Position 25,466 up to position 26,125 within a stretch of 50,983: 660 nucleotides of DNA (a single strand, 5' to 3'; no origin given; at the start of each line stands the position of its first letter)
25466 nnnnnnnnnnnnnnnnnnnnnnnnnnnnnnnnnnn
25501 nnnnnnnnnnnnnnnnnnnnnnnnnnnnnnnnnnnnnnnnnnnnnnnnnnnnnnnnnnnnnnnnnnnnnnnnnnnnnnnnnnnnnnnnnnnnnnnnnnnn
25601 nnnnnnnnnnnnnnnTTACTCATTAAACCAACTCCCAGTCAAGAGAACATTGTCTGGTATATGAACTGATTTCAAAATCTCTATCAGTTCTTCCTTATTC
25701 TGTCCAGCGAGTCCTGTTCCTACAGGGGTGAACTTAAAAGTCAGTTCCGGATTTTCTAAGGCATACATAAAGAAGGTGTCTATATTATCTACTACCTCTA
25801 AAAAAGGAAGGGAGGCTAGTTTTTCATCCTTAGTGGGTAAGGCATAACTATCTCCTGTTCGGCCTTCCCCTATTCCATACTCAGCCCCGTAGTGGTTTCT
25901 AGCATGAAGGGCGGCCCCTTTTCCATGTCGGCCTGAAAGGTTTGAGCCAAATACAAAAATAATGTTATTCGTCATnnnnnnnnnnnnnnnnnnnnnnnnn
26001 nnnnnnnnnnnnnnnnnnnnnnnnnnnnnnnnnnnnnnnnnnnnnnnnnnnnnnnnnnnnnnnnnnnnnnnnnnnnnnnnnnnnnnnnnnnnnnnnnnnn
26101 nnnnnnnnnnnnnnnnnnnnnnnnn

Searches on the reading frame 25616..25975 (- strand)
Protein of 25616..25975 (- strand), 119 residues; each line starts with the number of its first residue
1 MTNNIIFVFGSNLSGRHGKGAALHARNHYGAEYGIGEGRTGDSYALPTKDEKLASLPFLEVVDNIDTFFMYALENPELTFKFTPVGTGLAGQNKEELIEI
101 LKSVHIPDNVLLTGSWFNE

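Call 11: search_protein_families(library=pfam, proteins=[window:25616-25975:-], max_evalue=0.001)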
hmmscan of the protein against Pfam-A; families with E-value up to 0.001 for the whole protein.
window:25616-25975:- (119 aa): 0 families

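Call 62: search_protein_families(library=phrogs, proteins=[window:25616-25975:-], max_evalue=0.00001)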
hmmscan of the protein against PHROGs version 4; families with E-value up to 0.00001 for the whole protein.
window:25616-25975:- (119 aa): 1 family
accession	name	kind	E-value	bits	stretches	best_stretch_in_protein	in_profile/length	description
phrog_2072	-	unknown function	1.7e-36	126.2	1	2-117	17-130/143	-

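Call 68: search_protein_families(library=ncbifam, proteins=[window:25616-25975:-], max_evalue=0.001)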
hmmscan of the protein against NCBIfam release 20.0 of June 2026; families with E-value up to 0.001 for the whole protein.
window:25616-25975:- (119 aa): 1 family
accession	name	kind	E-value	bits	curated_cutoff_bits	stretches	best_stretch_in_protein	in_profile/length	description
NF049995.1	A1S_2505_Nterm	subfamily_domain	2.2e-36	124.4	45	1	6-116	1-109/109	A1S_2505 family phage non-structural protein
